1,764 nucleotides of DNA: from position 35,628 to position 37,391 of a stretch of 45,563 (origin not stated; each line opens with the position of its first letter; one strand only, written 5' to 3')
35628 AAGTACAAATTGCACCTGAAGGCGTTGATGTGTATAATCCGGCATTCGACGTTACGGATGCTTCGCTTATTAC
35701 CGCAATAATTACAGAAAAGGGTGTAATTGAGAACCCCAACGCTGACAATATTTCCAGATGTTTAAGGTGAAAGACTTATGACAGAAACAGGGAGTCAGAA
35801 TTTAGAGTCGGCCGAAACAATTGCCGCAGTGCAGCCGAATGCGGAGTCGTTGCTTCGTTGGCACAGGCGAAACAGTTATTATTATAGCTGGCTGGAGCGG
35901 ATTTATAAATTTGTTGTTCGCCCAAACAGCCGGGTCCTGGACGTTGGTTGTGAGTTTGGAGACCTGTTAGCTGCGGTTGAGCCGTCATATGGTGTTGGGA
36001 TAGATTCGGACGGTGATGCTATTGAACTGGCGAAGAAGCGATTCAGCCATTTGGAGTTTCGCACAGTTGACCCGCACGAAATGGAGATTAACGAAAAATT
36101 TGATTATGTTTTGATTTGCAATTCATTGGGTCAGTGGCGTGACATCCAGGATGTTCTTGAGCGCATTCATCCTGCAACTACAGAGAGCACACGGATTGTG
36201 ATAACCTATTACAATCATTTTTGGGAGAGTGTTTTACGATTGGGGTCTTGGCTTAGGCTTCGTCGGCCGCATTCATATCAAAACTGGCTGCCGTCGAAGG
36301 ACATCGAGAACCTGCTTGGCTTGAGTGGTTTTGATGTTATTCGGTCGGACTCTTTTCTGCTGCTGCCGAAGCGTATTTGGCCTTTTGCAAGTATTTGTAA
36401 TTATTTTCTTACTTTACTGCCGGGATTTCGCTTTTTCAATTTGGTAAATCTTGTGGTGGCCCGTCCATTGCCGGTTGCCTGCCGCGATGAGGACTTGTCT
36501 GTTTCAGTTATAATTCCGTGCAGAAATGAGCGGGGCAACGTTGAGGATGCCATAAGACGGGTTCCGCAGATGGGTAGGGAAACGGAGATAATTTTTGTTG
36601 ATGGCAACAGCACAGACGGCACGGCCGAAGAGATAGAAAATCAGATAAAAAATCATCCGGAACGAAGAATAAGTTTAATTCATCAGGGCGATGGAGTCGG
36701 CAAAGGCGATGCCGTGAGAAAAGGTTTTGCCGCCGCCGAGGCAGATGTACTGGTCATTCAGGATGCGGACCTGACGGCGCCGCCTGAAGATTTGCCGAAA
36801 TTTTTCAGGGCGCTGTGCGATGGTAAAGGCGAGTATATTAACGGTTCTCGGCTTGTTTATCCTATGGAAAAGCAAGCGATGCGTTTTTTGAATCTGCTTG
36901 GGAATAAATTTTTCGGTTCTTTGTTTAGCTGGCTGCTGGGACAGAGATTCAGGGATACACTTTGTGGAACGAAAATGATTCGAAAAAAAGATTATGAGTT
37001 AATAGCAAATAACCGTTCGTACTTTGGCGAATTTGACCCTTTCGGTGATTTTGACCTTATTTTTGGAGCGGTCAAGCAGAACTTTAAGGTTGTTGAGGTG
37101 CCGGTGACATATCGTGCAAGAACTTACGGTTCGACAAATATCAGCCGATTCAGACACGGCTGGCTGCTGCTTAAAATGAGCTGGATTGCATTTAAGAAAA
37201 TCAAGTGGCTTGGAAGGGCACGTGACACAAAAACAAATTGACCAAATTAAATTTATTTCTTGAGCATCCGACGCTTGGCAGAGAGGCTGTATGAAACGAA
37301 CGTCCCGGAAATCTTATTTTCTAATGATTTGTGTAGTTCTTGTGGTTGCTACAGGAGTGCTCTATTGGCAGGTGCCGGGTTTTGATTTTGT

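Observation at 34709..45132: Tightly packed 7-gene operon: candidate polyprenyl-phosphate-sugar dependent periplasmic glycosylation/methylation system with four GT-C enzymes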

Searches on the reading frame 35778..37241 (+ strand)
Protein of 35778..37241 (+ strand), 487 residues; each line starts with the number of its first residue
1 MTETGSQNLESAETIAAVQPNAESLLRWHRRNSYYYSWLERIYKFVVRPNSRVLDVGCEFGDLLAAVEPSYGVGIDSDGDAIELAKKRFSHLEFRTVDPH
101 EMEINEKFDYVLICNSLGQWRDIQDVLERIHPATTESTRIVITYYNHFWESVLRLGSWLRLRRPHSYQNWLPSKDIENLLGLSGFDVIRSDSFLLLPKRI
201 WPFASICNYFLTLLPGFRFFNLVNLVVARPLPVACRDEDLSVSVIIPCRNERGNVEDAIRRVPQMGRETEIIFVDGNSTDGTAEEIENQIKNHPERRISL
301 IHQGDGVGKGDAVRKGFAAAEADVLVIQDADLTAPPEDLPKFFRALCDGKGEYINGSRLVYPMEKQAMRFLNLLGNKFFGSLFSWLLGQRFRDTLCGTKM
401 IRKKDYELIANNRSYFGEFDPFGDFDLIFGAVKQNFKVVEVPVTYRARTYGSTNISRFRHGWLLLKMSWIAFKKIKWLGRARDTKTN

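Call 5: search_protein_families(library=pfam, proteins=[window:35778-37241:+], max_evalue=0.01)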
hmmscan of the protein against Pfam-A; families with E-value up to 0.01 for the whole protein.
window:35778-37241:+ (487 aa): 10 families
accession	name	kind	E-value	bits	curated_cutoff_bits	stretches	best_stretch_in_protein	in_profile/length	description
PF00535.33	Glycos_transf_2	-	8.1e-25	88.1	23.3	1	243-397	1-155/168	Glycosyl transferase family 2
PF13489.12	Methyltransf_23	-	2.7e-11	43.9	27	1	28-188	2-162/164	Methyltransferase domain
PF08242.18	Methyltransf_12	-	4.6e-10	40.5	30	1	54-135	1-93/98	Methyltransferase domain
PF10111.15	Glyco_tranf_2_2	-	7.6e-10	39.2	27.3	1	243-460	1-230/276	Glycosyltransferase like family 2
PF13847.12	Methyltransf_31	-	8.5e-09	35.7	27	1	49-146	3-113/145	Methyltransferase domain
PF13649.12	Methyltransf_25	-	5.3e-08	33.9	27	1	53-131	1-90/97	Methyltransferase domain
PF13641.12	Glyco_tranf_2_3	-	3.5e-07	30.9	27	1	242-346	3-111/230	Glycosyltransferase like family 2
PF07021.18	MetW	-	3.5e-06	27.2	21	1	46-155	10-121/193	Methionine biosynthesis protein MetW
PF08241.18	Methyltransf_11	-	7e-05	23.8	21.2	1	54-131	1-84/95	Methyltransferase domain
PF05401.17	NodS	-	0.01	16.2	24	0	51-125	45-124/201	Nodulation protein S (NodS)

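Call 6: search_protein_families(library=ncbifam, proteins=[window:35778-37241:+], max_evalue=0.01)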
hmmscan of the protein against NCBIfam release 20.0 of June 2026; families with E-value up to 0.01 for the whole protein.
window:35778-37241:+ (487 aa): 24 families
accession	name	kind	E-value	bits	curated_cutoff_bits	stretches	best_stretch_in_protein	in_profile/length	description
TIGR04182.1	glyco_TIGR04182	equivalog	2.2e-31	109.3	325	1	242-464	2-210/293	S-layer glycoprotein N-glycosyltransferase AglJ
NF041391.1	DPhHxTase_Halo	equivalog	4.7e-17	61.7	375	1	257-461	12-198/213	dolichyl-phosphate hexose transferase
TIGR03937.1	PgaC_IcaA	equivalog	5e-14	52.1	422.3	1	239-331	44-135/407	poly-beta-1,6-N-acetyl-D-glucosamine synthase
NF010496.0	PRK13915.1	equivalog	2.2e-12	46.7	262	1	238-336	29-131/307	glucosyl-3-phosphoglycerate synthase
NF007986.1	PRK10714.1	equivalog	7.5e-12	44.9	529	1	241-346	7-115/316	undecaprenyl-phosphate 4-deoxy-4-formamido-L-arabinose transferase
TIGR04283.1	glyco_like_mftF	equivalog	3.9e-11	43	182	1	242-351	1-101/221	TIGR04283 family arsenosugar biosynthesis glycosyltransferase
NF047588.1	GlcsyltransPgfSStrep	equivalog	4.1e-08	32.8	500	1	242-361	3-124/308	glycosyltransferase PgfS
TIGR03965.1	mycofact_glyco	equivalog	6.4e-08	31.9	280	1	222-353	57-186/467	mycofactocin biosynthesis glycosyltransferase MftF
NF041875.1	EPS_EpsD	equivalog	2.9e-07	30.2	370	1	242-345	1-103/325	exopolysaccharide biosynthesis glycosyltransferase EpsD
NF045692.1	OglycostaseCruG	equivalog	1.4e-06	27.6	600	1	241-331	42-137/386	2'-O-glycosyltransferase CruG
TIGR03469.1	HpnB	hypoth_equivalog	1.4e-06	27.6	379.25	1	228-341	32-155/386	hopene-associated glycosyltransferase HpnB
TIGR02081.1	metW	equivalog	2e-06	27.5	189.5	1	41-131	6-99/194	methionine biosynthesis protein MetW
NF047683.1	TeichurnBiosyTuaG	equivalog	4.4e-06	26.5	400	1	241-342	7-107/252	teichuronic acid biosynthesis protein TuaG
NF053846.1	glyco_with_XrtP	equivalog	1.2e-05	24.2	520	1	235-321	36-123/440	XrtP-associated glycosyltransferase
NF007482.0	PRK10073.1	equivalog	1.6e-05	24.1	423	1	240-336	6-100/334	glycosyltransferase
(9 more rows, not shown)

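Call 10: find_homologous_proteins(query=window:35778-37241:+, max_evalue=1e-10)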
Query window:35778-37241:+ (487 aa): 8000 proteins with E <= 1e-10 among 8000 candidates; the best 120 are listed.
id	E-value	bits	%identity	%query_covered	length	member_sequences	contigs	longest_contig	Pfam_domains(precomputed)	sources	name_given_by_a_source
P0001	0.0e+0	1022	90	100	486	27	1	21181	PF07021.19,PF13847.13,PF13489.13,PF10111.15,PF13641.13,PF13649.13,PF00535.33,PF08242.19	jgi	-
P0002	1.2e-269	913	80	99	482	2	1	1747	PF07021.19,PF13847.13,PF13489.13,PF10111.15,PF13641.13,PF13649.13,PF00535.33,PF08241.19,PF08242.19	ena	-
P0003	8.0e-269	910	80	99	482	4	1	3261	PF07021.19,PF13847.13,PF13489.13,PF10111.15,PF13506.14,PF13641.13,PF13649.13,PF00535.33,PF08241.19,PF08242.19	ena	-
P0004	2.5e-268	909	82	96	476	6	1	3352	PF07021.19,PF13847.13,PF13489.13,PF10111.15,PF13506.14,PF13641.13,PF13649.13,PF00535.33,PF08241.19,PF08242.19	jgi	-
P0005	2.7e-267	905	79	98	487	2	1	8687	PF07021.19,PF13847.13,PF13489.13,PF10111.15,PF13641.13,PF13649.13,PF00535.33,PF08241.19,PF08242.19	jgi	jgi:SAM-dependent methyltransferase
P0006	1.4e-266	903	80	99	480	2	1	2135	PF07021.19,PF13847.13,PF13489.13,PF10111.15,PF13506.14,PF13641.13,PF13649.13,PF00535.33,PF08241.19,PF08242.19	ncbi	-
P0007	1.5e-266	903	79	99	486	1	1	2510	PF13847.13,PF13489.13,PF10111.15,PF13641.13,PF13649.13,PF00535.33,PF08241.19,PF08242.19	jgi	jgi:SAM-dependent methyltransferase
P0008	1.5e-266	903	80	99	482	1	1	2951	PF13847.13,PF13489.13,PF10111.15,PF13506.14,PF13641.13,PF13649.13,PF00535.33,PF08241.19,PF08242.19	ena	-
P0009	1.2e-265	900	78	99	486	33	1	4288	PF07021.19,PF13847.13,PF13489.13,PF10111.15,PF13641.13,PF13649.13,PF00535.33,PF08241.19,PF08242.19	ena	-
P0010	1.6e-265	899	78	99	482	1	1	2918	PF13847.13,PF13489.13,PF10111.15,PF13506.14,PF13641.13,PF13649.13,PF00535.33,PF08241.19,PF08242.19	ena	-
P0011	3.2e-265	898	80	99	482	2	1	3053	PF13847.13,PF13489.13,PF10111.15,PF13506.14,PF13641.13,PF13649.13,PF00535.33,PF08241.19,PF08242.19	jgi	-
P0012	3.9e-265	898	79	99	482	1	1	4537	PF07021.19,PF13847.13,PF13489.13,PF10111.15,PF13506.14,PF13641.13,PF13649.13,PF00535.33,PF08241.19,PF08242.19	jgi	-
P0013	6.2e-265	897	79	99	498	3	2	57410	PF13847.13,PF13489.13,PF10111.15,PF13641.13,PF13649.13,PF00535.33,PF08241.19,PF08242.19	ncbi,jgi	ncbi:MAG: glycosyltransferase [Planctomycetota bacterium]|jgi:glycosyltransferase involved in cell w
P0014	9.8e-265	897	79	99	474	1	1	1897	PF13847.13,PF13489.13,PF10111.15,PF13649.13,PF00535.33,PF08241.19,PF08242.19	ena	-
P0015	1.9e-264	896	79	99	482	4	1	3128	PF13847.13,PF13489.13,PF10111.15,PF13506.14,PF13641.13,PF13649.13,PF00535.33,PF08241.19,PF08242.19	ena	-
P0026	1.0e-262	890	81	94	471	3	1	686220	PF07021.19,PF13847.13,PF13489.13,PF10111.15,PF13506.14,PF13641.13,PF13649.13,PF00535.33,PF08242.19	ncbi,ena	-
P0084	4.0e-258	875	76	99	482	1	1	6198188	PF13847.13,PF13489.13,PF10111.15,PF13641.13,PF13649.13,PF00535.33,PF08241.19,PF08242.19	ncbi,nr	ncbi:MAG: glycosyltransferase [Phycisphaerales bacterium]|nr:MAG: glycosyltransferase [Phycisphaeral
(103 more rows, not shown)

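Call 12: find_encoding_contigs(protein=P0084, flank=10000, max_places=2)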
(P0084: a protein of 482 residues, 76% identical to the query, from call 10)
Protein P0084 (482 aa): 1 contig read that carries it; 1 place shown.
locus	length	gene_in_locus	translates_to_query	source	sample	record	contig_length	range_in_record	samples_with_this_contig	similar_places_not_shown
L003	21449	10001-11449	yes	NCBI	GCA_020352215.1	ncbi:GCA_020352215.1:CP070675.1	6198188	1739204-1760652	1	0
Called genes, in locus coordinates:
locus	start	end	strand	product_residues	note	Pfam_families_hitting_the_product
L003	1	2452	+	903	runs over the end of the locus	PF00724:Oxidored_FMN, PF14691:Fer4_20, PF00890:FAD_binding_2 (weak), PF01266:DAO (weak), PF01593:Amino_oxidase (faint), PF03486:HI0933_like (weak), PF07992:Pyr_redox_2, PF13450:NAD_binding_8, +1 more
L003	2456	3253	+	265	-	PF00106:adh_short, PF08659:KR, PF13561:adh_short_C2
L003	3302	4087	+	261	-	PF01081:Aldolase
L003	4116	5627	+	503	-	PF15892:BNR_4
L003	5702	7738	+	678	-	PF00890:FAD_binding_2, PF07992:Pyr_redox_2 (faint)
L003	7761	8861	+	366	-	PF00294:PfkB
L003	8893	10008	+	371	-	PF01008:IF-2B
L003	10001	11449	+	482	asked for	PF13489:Methyltransf_23, PF08241:Methyltransf_11 (weak), PF08242:Methyltransf_12, PF13649:Methyltransf_25, PF13847:Methyltransf_31 (weak), PF13641:Glyco_tranf_2_3 (weak), PF00535:Glycos_transf_2, PF10111:Glyco_tranf_2_2 (weak)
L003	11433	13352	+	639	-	PF13424:TPR_12, PF13432:TPR_16, PF14559:TPR_19, PF13414:TPR_11, PF13424:TPR_12, PF13432:TPR_16, PF00515:TPR_1, PF07719:TPR_2, +15 more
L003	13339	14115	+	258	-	PF13489:Methyltransf_23 (weak), PF13847:Methyltransf_31 (faint), PF08241:Methyltransf_11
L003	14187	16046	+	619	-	-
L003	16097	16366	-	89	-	PF01106:NifU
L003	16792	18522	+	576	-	PF02776:TPP_enzyme_N, PF00205:TPP_enzyme_M, PF02775:TPP_enzyme_C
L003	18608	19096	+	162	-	PF01842:ACT, PF22629:ACT_AHAS_ss, PF13710:ACT_5, PF10369:ALS_ss_C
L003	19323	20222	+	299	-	PF04794:YdjC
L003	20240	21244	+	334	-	PF07991:KARI_N, PF01450:KARI_C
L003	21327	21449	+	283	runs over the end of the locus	-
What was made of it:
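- In L003 the module sits in a different context without lpx genes (call 12).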

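Call 13: find_encoding_contigs(protein=P0026, flank=10000, max_places=2)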
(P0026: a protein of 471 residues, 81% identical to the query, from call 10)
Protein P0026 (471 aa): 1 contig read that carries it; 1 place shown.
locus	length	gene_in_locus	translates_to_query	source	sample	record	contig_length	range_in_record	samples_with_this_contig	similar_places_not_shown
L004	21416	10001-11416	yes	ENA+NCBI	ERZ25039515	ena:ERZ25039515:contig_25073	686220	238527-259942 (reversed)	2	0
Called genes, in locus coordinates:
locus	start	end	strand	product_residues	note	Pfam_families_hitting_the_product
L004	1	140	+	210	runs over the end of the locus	PF03938:OmpH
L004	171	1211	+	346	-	PF04613:LpxD, PF25087:GMPPB_C, PF25084:LbH_EIF2B (weak), PF00132:Hexapep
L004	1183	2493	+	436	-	PF03331:LpxC, PF22817:ApeP-like (weak), PF07977:FabA, PF22818:ApeI-like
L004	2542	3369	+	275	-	PF25084:LbH_EIF2B (weak), PF25087:GMPPB_C (faint), PF00132:Hexapep (weak), PF13720:Acetyltransf_11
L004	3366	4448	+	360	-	PF01488:Shikimate_DH (faint), PF01408:GFO_IDH_MocA, PF22725:GFO_IDH_MocA_C3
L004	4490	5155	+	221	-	PF00160:Pro_isomerase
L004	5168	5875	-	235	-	PF04493:Endonuclease_5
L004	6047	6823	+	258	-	PF17760:UvrA_inter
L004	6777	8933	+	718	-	PF00684:DnaJ_CXXCXGXG (faint), PF17755:UvrA_DNA-bind, PF02463:SMC_N (faint), PF00005:ABC_tran (faint)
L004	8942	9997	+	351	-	PF01008:IF-2B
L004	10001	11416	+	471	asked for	PF07021:MetW (weak), PF13489:Methyltransf_23, PF08242:Methyltransf_12, PF13649:Methyltransf_25, PF13847:Methyltransf_31, PF00535:Glycos_transf_2, PF10111:Glyco_tranf_2_2, PF13641:Glyco_tranf_2_3, +1 more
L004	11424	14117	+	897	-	PF00754:F5_F8_type_C, PF22633:F5_F8_type_C_2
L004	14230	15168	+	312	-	PF00535:Glycos_transf_2, PF13506:Glyco_transf_21 (weak)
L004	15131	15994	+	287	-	PF00583:Acetyltransf_1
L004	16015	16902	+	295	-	PF13489:Methyltransf_23, PF08241:Methyltransf_11, PF13649:Methyltransf_25 (weak)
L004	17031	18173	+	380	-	PF01041:DegT_DnrJ_EryC1, PF00155:Aminotran_1_2 (weak)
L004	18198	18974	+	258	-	PF08241:Methyltransf_11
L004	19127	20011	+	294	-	PF05050:Methyltransf_21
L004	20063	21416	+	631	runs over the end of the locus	-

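Call 15: find_related_loci(query=A1, collection=genome_contigs, flank=10000)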
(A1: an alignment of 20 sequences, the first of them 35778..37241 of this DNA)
Query A1 (487 aa) in genome_contigs; peptide patterns used: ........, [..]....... (x = any residue, [..] = any of these).
600 stretches matched a pattern (row limit reached: there are more); 558 encode a relative of the query (tblastn E <= 1e-3); the best 80 are kept; 80 distinct loci.
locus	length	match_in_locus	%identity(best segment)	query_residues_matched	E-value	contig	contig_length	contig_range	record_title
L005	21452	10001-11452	78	1-484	0e+0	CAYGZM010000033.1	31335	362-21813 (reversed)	MAG TPA_asm: uncultured Pirellulales bacterium isolate ERP119294_co1_448 genome assembly, contig: NODE_1579_length_31335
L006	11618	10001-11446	75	1-482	0e+0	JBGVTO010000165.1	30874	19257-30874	MAG: Phycisphaerae bacterium isolate S_218_B3 k127_698555, whole genome shotgun sequence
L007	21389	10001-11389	78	18-480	0e+0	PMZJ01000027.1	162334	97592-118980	MAG: Phycisphaerales bacterium isolate fen_1345 73.20110800_E3D.38_contig_4627, whole genome shotgun sequence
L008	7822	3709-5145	75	1-479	0e+0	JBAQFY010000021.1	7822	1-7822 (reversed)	MAG: Sedimentisphaerales bacterium isolate MFD06995_ilm_asm_bin24 k127_102518, whole genome shotgun sequence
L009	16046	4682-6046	78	28-482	0e+0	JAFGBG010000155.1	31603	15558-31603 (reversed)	MAG: Sedimentisphaerales bacterium isolate Zod_Metabat.1017 k87_8015585, whole genome shotgun sequence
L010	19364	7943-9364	75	3-482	0e+0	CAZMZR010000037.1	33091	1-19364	MAG TPA_asm: uncultured Pirellulales bacterium isolate binchicken_co34_522 genome assembly, contig: NODE_1896_length_330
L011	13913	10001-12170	76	23-484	0e+0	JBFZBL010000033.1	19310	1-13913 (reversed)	MAG: Phycisphaerae bacterium isolate PPR_0493 PPR_0493.fa_k121_208309, whole genome shotgun sequence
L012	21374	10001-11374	73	24-481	0e+0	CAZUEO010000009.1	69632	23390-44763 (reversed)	MAG TPA_asm: uncultured Planctomycetaceae bacterium isolate binchicken_co100_410 genome assembly, contig: NODE_500_lengt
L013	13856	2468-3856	70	28-486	0e+0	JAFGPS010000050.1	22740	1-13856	MAG: Sedimentisphaerales bacterium isolate Zod_Metabat.706 k87_3157683, whole genome shotgun sequence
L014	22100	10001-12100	68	9-478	0e+0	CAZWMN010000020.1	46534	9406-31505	MAG TPA_asm: uncultured Pirellulales bacterium isolate binchicken_co33_34 genome assembly, contig: NODE_562_length_46534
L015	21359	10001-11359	65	26-478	0e+0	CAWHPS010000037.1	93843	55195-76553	MAG: uncultured Fibrobacterota bacterium isolate MFD04716.bin.2.54 genome assembly, contig: contig_17276, whole genome s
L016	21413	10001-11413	57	10-480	1e-178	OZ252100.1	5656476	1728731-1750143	MAG: Candidatus Latescibacterota bacterium isolate a405b522-c60e-4cbd-8fa6-7b572aa56bb7 genome assembly, chromosome: 1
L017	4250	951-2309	58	25-477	0e+0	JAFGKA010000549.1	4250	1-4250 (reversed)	MAG: Phycisphaerae bacterium isolate Zod_Metabat.304 k87_12959404, whole genome shotgun sequence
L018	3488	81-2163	57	9-477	0e+0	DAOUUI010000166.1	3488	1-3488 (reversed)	MAG TPA_asm: Deltaproteobacteria bacterium isolate CSMAG_819 CSMAG_819_k141_1312341_length_3488_cov_8.0000, whole genome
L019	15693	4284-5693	56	9-478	1e-172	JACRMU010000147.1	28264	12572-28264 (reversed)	MAG: Deltaproteobacteria bacterium isolate NC_groundwater_1915_Pr3_S2p5_65_9 SR2-18-S2p5_coassembly_scaffold_383211, who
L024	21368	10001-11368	51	22-478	2e-159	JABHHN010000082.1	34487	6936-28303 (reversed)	MAG: archaeon isolate SI037_bin40 k141_2074774, whole genome shotgun sequence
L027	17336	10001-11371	53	22-478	4e-158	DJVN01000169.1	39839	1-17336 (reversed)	MAG TPA_asm: Syntrophaceae bacterium UBA6255 UBA6255_contig_64246, whole genome shotgun sequence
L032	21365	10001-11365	53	22-478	2e-155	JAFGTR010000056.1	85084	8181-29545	MAG: Bacteroidales bacterium isolate Zod_Metabat.988 k87_933366, whole genome shotgun sequence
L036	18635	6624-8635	51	27-478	3e-154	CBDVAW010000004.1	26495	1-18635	MAG TPA_asm: uncultured bacterium isolate SRR21487742_binner13_Refined_44 genome assembly, contig: ERZ26661670.581, whol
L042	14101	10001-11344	50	28-478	2e-153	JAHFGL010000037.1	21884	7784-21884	MAG: Candidatus Omnitrophota bacterium isolate nzgw314 NODE_2587_length_21885_cov_5.056194, whole genome shotgun sequenc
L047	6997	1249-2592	51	28-478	2e-152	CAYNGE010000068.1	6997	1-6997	MAG TPA_asm: uncultured Planctomycetales bacterium isolate binchicken_co162_605 genome assembly, contig: NODE_28736_leng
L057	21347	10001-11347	53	30-478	5e-151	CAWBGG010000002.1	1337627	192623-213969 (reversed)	MAG: uncultured delta proteobacterium isolate MFD09222.bin.1.50 genome assembly, contig: contig_50833, whole genome shot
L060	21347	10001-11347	52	27-478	5e-150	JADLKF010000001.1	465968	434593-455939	MAG: Lentimicrobiaceae bacterium isolate DFE_LEN c_000000000330, whole genome shotgun sequence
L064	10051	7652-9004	51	28-478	8e-150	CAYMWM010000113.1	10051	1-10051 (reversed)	MAG TPA_asm: uncultured Smithella sp. isolate SRP192927_co6_232 genome assembly, contig: NODE_17257_length_10051_cov_6.3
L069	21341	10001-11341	51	32-478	8e-149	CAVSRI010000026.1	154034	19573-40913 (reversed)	MAG: uncultured delta proteobacterium isolate MFD01476.bin.2.138 genome assembly, contig: contig_79736, whole genome sho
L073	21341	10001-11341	52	32-478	1e-147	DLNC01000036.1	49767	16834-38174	MAG TPA_asm: Syntrophaceae bacterium UBA7520 UBA7520_contig_1104, whole genome shotgun sequence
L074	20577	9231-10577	52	29-477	2e-147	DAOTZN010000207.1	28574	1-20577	MAG TPA_asm: Anaerolineales bacterium isolate H54_522 k91_1398145, whole genome shotgun sequence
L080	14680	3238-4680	49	7-487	3e-156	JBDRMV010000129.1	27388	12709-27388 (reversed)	MAG: bacterium isolate MEGAHIT-group-1.849 k141_1380864, whole genome shotgun sequence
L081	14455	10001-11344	49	27-477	2e-146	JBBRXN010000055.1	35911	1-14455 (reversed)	MAG: Bacteroidales bacterium isolate La4_metabat2.215 La4_metabat2.215_K_1330407_L_35911_cov_64.5024, whole genome shotg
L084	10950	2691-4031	49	28-477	3e-146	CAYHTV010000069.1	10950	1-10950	MAG TPA_asm: uncultured Planctomycetales bacterium isolate ERP119705_co15_632 genome assembly, contig: NODE_7065_length_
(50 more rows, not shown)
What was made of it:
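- The fusion is found in 558+ species genomes from more than 10 phyla (call 15).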
